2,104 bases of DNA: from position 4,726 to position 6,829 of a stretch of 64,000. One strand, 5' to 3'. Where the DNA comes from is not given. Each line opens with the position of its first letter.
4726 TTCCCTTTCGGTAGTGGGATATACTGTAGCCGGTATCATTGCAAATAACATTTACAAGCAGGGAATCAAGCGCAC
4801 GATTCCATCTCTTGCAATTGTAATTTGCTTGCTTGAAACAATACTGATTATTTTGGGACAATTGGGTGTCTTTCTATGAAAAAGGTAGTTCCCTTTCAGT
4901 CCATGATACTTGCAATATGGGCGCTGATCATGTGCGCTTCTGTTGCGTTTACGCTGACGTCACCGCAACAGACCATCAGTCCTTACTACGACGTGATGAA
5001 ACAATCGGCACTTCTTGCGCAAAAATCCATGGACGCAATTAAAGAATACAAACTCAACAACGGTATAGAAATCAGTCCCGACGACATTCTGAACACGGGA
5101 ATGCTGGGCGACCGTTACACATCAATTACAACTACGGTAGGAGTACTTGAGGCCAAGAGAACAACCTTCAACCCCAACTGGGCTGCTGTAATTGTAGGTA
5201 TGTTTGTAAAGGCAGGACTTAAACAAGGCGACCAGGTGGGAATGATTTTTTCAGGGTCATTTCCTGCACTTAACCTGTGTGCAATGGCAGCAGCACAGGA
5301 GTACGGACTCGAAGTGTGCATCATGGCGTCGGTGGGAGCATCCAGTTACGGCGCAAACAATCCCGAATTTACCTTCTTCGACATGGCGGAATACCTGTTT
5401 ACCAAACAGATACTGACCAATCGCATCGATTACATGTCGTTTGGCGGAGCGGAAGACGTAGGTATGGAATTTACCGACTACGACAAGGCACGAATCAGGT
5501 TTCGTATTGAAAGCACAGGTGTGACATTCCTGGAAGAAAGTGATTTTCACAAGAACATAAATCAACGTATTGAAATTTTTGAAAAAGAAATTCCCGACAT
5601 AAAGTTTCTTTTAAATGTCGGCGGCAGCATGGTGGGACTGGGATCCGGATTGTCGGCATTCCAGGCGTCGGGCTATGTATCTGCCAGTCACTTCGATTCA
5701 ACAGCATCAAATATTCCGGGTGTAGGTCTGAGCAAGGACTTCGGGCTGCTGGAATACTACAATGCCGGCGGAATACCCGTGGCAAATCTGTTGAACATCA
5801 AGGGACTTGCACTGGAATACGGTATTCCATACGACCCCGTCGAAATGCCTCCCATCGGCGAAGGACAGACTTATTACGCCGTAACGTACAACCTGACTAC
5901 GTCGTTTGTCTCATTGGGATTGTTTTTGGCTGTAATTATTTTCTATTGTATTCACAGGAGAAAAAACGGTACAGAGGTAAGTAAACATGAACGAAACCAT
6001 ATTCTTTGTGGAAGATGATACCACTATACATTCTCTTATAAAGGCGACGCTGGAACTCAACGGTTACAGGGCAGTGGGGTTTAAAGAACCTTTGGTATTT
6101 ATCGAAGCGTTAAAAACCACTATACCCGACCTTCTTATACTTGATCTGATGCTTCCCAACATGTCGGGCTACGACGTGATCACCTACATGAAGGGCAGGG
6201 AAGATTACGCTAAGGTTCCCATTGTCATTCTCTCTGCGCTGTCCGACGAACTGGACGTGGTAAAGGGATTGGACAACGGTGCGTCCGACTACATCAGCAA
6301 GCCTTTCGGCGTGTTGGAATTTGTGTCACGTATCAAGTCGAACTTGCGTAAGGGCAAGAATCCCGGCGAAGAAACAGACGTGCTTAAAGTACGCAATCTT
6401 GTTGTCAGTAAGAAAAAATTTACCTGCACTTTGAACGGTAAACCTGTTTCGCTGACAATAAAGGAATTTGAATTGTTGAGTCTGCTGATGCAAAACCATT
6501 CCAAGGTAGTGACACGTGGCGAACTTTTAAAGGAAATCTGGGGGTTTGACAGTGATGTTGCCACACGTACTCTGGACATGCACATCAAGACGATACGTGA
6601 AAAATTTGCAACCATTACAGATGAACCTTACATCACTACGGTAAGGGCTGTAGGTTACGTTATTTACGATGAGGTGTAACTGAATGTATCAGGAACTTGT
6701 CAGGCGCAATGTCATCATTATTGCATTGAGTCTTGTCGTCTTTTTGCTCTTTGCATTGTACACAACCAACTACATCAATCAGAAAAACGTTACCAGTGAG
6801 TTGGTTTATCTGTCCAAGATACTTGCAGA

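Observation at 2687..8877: Non-canonical poly-gamma-glutamate locus: pgsB-pgsC without PgsA, coupled to a two-component system and a PduO-like protein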

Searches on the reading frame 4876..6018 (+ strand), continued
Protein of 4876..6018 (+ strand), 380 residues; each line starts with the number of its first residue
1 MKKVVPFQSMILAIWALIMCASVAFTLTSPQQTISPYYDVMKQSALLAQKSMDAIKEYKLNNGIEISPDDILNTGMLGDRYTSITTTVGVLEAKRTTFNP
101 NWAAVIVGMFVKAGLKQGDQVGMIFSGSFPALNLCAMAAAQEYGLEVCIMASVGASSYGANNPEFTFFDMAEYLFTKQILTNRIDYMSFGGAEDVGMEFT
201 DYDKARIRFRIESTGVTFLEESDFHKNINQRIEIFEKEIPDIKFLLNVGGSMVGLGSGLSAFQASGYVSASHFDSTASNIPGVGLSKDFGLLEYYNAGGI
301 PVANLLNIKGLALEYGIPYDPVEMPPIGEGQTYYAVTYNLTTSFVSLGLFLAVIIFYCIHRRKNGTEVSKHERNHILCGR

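Call 86: list_cluster_members(proteins=[P0284, P0219, P0224, P0324, P0195, P0319])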
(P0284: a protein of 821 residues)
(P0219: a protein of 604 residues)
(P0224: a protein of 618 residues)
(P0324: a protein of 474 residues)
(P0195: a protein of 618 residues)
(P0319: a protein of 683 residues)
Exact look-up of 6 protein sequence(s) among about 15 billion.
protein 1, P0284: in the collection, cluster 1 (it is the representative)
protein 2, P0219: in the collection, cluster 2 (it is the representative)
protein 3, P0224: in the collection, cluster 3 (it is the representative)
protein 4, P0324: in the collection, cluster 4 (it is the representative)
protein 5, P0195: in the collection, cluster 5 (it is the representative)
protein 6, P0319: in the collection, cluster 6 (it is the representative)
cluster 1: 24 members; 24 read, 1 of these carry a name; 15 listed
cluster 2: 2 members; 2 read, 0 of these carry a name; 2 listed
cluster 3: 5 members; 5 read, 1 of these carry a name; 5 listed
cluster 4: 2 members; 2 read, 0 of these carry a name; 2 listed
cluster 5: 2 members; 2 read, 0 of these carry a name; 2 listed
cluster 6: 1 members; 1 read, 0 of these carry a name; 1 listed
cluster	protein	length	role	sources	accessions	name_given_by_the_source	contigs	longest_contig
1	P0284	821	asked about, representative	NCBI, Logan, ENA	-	-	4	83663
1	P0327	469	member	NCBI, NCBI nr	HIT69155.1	MAG TPA: poly-gamma-glutamate system protein, partial [Candidatus Aphodomonas merdavium] | poly-gamma-glutamate system protein [Candidatus Aphodomonas merdavium]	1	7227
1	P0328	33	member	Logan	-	-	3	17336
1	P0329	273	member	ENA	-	-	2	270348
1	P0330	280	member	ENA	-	-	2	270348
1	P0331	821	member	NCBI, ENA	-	-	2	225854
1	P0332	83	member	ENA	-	-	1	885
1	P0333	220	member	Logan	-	-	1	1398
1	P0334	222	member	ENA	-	-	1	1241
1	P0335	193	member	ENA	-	-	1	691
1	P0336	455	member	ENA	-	-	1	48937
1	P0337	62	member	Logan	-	-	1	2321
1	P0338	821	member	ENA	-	-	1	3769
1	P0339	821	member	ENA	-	-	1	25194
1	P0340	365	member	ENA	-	-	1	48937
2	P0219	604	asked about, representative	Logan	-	-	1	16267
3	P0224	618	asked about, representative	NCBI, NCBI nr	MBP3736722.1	MAG: poly-gamma-glutamate system protein [Lachnospiraceae bacterium] | poly-gamma-glutamate system protein [Lachnospiraceae bacterium]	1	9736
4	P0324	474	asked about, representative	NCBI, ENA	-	-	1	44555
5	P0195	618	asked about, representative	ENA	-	-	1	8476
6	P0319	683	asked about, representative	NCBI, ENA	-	-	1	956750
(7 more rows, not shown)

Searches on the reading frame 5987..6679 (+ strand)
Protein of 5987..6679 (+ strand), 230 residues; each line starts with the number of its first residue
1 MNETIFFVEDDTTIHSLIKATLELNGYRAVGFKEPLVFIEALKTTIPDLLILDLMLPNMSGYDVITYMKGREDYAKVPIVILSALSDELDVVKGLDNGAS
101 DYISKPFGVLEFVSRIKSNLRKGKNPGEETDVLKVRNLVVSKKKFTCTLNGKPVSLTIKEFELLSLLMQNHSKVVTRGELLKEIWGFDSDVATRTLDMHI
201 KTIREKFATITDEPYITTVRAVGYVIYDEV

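Call 3: search_protein_families(library=pfam, proteins=[window:5987-6679:+], max_evalue=0.01)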
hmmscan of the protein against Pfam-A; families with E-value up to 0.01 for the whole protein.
window:5987-6679:+ (230 aa): 2 families
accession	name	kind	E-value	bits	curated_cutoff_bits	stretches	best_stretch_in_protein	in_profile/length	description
PF00486.34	Trans_reg_C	-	1.7e-25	89.3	26.2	1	151-225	1-76/77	Transcriptional regulatory protein, C terminal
PF00072.30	Response_reg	-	1.9e-22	79.9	30.2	1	5-116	1-110/111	Response regulator receiver domain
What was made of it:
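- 5987..6679 (+): OmpR/PhoB-type response regulator; overlaps pgsW by 32 nt. PF00072 + PF00486 (call 3).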

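Call 4: search_protein_families(library=ncbifam, proteins=[window:5987-6679:+], max_evalue=0.01)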
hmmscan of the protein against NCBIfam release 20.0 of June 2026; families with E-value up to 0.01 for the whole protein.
window:5987-6679:+ (230 aa): 94 families (the best 25 are shown)
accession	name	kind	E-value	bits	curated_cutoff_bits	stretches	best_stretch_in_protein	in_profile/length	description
TIGR02154.1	PhoB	equivalog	1.9e-56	190.9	296.2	1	1-225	1-224/226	phosphate regulon transcriptional regulator PhoB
NF040689.1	MtrAB_MtrA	equivalog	6.4e-52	176.1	300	1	5-224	1-216/219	MtrAB system response regulator MtrA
NF053854.1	RespRegPhoBBctds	equivalog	1.3e-47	162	270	1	5-225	1-223/225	two-component system response regulator PhoB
NF045944.1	ResRegRpaBCyano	equivalog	1.1e-46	159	330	1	7-226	2-227/229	response regulator transcription factor RpaB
NF040534.1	resp_reg_YycF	equivalog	5e-45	153.5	340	1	4-228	2-229/231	response regulator YycF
NF041733.1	resp_reg_CseB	equivalog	3.3e-44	150.9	350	1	4-225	2-225/228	two-component system response regulator CseB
NF008296.0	PRK11083.1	equivalog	9.7e-44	149.4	273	1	2-226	3-225/228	two-component system response regulator CreB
NF033117.2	vanR_ACDEGLN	exception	1.2e-43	149.3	350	1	5-226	1-225/226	VanR-ABDEGLN family response regulator transcription factor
NF033120.0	vanR_FM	exception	1.3e-40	139.5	460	1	4-226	5-229/231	vancomycin resistance response regulator transcription factor, VanR-F/VanR-M family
TIGR01387.1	cztR_silR_copR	subfamily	1.5e-39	135.9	279.2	1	5-226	1-218/218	heavy metal response regulator transcription factor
NF007546.0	PRK10161.1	equivalog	8.1e-39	133.5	471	1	1-225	1-224/229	phosphate response regulator transcription factor PhoB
NF007982.1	PRK10710.1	equivalog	4.9e-38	131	380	1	3-224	8-225/235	envelope stress response regulator BaeR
NF041209.1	resp_regPieR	equivalog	1.6e-36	126.1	450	1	45-226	43-227/231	two component system response regulator PieR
NF000401.1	vanR-A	exception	2.2e-36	125.4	500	1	1-226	1-229/231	vancomycin resistance response regulator transcription factor VanR-A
NF008199.0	PRK10955.1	equivalog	2.7e-36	125.7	341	1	4-226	3-228/232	envelope stress response regulator transcription factor CpxR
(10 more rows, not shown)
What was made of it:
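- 5987..6679 (+): Best NCBIfam hit is PhoB, 190.9 bits, below its cut-off (call 4).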
